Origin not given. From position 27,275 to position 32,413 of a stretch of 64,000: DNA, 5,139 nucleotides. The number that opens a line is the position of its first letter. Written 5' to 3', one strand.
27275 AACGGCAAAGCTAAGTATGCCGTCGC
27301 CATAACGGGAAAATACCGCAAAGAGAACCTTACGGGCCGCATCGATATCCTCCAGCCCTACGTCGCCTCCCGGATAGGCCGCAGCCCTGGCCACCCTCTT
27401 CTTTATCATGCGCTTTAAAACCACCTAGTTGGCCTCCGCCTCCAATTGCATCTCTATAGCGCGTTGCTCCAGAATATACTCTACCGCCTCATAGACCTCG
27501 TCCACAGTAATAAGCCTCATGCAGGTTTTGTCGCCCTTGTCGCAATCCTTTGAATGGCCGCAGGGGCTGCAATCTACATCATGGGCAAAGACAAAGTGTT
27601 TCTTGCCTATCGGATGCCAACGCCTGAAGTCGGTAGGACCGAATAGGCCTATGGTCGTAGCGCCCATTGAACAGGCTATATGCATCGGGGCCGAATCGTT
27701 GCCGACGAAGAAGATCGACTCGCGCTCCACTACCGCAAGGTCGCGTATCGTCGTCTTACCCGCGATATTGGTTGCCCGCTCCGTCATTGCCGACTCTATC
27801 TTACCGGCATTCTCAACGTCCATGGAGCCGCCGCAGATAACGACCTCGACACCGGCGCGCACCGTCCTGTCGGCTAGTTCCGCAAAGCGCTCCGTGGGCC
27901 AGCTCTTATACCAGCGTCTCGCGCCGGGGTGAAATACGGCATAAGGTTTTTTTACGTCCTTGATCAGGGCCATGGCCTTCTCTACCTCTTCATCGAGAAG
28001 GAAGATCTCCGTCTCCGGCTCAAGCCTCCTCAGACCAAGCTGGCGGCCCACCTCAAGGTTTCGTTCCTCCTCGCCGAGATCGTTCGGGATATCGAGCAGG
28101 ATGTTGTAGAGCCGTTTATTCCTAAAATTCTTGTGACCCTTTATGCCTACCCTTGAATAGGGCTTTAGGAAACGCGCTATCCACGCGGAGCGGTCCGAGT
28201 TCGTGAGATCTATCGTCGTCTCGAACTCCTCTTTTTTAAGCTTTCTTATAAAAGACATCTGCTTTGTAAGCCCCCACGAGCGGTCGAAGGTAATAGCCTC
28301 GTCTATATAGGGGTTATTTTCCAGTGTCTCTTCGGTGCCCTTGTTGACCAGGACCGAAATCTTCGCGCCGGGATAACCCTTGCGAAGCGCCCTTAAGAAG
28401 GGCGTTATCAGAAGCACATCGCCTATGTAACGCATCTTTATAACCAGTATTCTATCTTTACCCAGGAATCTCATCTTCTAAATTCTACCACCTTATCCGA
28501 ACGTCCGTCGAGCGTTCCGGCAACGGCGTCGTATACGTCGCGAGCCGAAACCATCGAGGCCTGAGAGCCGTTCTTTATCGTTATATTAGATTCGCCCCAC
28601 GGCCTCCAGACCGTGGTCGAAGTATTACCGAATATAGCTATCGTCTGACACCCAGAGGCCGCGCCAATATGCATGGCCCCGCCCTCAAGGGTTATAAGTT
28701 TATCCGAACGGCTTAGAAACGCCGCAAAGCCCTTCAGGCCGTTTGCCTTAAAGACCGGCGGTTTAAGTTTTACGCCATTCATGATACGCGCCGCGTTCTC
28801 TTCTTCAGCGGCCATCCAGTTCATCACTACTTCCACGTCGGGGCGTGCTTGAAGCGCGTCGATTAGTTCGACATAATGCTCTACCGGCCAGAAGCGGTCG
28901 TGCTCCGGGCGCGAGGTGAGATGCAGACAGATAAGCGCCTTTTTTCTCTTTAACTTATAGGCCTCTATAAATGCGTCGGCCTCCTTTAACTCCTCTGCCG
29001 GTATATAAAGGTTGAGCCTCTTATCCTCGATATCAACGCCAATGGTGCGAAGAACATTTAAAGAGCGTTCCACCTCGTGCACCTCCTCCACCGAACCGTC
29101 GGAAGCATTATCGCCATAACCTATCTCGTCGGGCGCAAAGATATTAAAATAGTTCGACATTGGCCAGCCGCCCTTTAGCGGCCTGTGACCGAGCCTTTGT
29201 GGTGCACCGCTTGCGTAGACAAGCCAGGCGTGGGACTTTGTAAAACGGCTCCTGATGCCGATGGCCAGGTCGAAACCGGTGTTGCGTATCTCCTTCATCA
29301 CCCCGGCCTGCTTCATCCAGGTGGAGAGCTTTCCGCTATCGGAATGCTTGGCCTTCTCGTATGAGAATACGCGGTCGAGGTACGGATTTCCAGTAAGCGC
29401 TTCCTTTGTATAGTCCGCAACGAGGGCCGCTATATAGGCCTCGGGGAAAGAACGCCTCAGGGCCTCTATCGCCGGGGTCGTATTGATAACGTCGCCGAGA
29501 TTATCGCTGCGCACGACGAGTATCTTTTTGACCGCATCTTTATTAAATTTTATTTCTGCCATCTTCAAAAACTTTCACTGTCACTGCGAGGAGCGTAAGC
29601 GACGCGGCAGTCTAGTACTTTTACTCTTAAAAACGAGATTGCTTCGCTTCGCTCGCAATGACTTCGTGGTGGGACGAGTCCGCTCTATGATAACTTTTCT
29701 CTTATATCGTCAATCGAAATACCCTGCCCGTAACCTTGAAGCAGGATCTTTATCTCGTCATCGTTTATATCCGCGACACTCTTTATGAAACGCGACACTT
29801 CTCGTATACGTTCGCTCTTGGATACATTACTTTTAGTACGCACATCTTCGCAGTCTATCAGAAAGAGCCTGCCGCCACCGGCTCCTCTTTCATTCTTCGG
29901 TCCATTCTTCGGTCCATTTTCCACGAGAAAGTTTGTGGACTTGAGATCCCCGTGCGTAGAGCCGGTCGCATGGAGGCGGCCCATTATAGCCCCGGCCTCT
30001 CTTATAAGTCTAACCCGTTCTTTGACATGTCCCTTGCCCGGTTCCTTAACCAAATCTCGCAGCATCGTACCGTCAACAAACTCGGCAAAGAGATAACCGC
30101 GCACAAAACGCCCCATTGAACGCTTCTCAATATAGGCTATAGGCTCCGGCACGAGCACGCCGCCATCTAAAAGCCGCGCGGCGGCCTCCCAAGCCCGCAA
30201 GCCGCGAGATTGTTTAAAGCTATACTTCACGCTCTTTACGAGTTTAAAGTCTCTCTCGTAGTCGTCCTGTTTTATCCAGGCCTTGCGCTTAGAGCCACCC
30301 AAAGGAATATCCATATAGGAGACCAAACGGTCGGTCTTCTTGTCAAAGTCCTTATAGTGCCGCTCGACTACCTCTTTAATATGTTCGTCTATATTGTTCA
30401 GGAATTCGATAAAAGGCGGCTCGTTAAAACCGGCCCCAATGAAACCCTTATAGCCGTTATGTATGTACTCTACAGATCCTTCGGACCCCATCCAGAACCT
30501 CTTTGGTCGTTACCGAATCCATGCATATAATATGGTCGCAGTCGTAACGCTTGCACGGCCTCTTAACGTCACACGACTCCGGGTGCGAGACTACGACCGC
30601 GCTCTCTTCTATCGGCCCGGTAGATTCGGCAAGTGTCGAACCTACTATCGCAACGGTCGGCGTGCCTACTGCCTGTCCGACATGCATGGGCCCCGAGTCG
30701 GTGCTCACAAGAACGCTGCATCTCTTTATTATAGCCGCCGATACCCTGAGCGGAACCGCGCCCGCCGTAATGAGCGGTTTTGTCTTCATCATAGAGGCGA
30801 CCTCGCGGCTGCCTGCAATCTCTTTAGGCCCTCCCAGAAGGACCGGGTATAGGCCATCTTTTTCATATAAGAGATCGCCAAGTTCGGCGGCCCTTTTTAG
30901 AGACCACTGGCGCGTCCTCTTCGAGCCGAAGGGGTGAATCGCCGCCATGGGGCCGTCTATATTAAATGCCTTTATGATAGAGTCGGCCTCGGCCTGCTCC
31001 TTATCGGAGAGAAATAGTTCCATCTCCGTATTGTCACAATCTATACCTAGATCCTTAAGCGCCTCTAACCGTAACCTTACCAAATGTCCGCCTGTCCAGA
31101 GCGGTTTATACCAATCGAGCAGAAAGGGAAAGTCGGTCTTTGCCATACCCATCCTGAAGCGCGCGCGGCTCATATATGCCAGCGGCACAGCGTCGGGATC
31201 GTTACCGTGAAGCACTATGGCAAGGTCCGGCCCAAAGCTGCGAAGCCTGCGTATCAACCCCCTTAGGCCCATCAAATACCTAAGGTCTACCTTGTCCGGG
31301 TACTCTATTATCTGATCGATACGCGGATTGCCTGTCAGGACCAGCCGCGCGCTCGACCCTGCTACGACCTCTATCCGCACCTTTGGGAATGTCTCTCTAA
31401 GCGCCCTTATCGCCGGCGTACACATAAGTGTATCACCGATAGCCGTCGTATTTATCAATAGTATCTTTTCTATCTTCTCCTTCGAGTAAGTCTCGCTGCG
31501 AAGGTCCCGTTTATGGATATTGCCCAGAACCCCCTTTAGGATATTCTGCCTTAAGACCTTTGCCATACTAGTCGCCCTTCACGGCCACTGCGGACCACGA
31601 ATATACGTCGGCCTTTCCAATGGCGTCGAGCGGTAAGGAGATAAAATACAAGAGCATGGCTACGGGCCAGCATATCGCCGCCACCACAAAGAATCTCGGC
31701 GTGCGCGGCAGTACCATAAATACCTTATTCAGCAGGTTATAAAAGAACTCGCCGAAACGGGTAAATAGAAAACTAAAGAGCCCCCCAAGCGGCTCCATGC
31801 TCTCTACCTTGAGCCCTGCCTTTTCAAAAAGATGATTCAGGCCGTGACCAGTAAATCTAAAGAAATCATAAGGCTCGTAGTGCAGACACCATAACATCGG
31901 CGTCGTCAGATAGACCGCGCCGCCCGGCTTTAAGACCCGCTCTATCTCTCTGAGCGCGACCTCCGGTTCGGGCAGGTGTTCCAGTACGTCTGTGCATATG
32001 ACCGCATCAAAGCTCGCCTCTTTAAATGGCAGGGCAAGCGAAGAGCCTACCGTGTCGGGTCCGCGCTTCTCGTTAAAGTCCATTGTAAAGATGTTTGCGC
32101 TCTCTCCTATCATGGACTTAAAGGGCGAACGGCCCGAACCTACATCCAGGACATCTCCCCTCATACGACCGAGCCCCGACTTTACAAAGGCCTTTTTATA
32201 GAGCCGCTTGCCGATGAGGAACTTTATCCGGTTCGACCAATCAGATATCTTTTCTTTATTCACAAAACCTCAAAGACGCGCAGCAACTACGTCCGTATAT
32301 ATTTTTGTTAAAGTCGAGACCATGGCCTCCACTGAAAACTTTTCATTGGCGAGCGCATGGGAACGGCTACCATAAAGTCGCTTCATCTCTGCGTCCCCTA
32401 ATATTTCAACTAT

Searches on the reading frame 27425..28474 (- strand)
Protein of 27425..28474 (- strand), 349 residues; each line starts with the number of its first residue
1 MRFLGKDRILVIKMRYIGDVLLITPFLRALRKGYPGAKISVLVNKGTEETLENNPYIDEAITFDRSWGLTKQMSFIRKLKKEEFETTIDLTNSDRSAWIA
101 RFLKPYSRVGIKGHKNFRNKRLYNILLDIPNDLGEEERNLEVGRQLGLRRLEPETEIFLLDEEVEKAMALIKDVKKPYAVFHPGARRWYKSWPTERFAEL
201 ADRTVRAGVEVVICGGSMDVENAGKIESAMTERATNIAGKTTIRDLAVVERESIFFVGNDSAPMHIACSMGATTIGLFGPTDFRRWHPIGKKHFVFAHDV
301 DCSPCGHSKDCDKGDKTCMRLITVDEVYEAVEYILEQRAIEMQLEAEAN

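Call 23: search_protein_families(library=pfam, proteins=[window:27425-28474:-], max_evalue=0.00001)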
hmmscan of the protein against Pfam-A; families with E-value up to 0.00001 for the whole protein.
window:27425-28474:- (349 aa): 1 family
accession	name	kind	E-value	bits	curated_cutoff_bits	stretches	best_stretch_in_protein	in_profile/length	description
PF01075.23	Glyco_transf_9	-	6.7e-43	147.2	22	1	74-310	3-241/247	Glycosyltransferase family 9 (heptosyltransferase)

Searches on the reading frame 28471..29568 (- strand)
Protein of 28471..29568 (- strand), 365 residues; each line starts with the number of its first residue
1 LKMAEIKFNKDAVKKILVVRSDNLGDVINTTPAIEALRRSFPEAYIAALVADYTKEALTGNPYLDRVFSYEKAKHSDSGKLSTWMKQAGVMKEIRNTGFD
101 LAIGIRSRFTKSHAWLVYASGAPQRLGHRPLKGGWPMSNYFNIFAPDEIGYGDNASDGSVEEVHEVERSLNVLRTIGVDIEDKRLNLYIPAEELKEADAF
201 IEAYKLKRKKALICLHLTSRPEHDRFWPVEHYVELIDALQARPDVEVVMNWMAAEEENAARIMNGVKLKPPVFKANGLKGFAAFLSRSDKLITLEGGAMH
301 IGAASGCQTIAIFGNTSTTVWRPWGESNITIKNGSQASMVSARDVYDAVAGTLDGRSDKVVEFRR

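Call 24: search_protein_families(library=pfam, proteins=[window:28471-29568:-], max_evalue=0.00001)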
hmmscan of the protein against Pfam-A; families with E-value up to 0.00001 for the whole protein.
window:28471-29568:- (365 aa): 1 family
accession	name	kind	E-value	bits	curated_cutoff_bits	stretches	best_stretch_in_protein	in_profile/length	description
PF01075.23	Glyco_transf_9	-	1e-21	77.8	22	1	91-337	5-233/247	Glycosyltransferase family 9 (heptosyltransferase)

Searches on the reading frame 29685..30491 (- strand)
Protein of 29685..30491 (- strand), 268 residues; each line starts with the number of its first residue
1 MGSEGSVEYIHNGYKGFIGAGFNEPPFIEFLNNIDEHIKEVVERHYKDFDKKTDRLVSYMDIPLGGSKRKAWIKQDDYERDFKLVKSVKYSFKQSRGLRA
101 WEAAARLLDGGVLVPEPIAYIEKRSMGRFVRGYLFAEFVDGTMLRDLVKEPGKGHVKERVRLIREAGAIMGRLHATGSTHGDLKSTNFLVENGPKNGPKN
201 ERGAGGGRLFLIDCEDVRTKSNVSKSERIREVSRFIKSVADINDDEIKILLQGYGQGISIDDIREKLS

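Call 24: search_protein_families(library=pfam, proteins=[window:29685-30491:-], max_evalue=0.00001)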
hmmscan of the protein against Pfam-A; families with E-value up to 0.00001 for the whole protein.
window:29685-30491:- (268 aa): 1 family
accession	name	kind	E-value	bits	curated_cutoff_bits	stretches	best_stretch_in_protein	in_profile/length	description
PF06293.20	Kdo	-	9e-12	45.3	21.3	1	83-251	43-204/207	Lipopolysaccharide kinase (Kdo/WaaP) family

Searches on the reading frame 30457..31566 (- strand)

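Call 24: search_protein_families(library=pfam, proteins=[window:30457-31566:-], max_evalue=0.00001)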
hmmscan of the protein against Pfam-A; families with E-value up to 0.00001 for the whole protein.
window:30457-31566:- (369 aa): 1 family
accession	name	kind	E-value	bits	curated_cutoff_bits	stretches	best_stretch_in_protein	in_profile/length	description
PF01075.23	Glyco_transf_9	-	6.1e-22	78.6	22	1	104-335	4-236/247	Glycosyltransferase family 9 (heptosyltransferase)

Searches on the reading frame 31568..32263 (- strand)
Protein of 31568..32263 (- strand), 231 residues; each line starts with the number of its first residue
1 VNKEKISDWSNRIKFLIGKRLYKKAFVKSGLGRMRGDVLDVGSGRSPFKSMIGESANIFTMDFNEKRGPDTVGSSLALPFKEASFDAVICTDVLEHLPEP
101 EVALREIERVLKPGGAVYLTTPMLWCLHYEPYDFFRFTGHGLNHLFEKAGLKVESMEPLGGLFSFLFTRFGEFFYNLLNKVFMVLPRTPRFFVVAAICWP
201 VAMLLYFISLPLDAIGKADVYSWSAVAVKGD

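Call 24: search_protein_families(library=pfam, proteins=[window:31568-32263:-], max_evalue=0.00001)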
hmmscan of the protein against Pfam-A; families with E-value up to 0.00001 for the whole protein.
window:31568-32263:- (231 aa): 6 families
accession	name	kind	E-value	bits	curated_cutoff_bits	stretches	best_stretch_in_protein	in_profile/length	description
PF08241.18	Methyltransf_11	-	1.9e-15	57.7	21.2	1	71-118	47-94/95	Methyltransferase domain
PF13489.12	Methyltransf_23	-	2.2e-13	50.7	27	1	33-155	21-163/164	Methyltransferase domain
PF13649.12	Methyltransf_25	-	9.4e-10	39.5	27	1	73-115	53-97/97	Methyltransferase domain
PF13847.12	Methyltransf_31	-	4.8e-09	36.5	27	1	75-123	63-113/145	Methyltransferase domain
PF08242.18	Methyltransf_12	-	2e-08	35.3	30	1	77-116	64-97/98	Methyltransferase domain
PF01209.24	Ubie_methyltran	-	2.2e-07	30.9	20.1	1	73-119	105-151/233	ubiE/COQ5 methyltransferase family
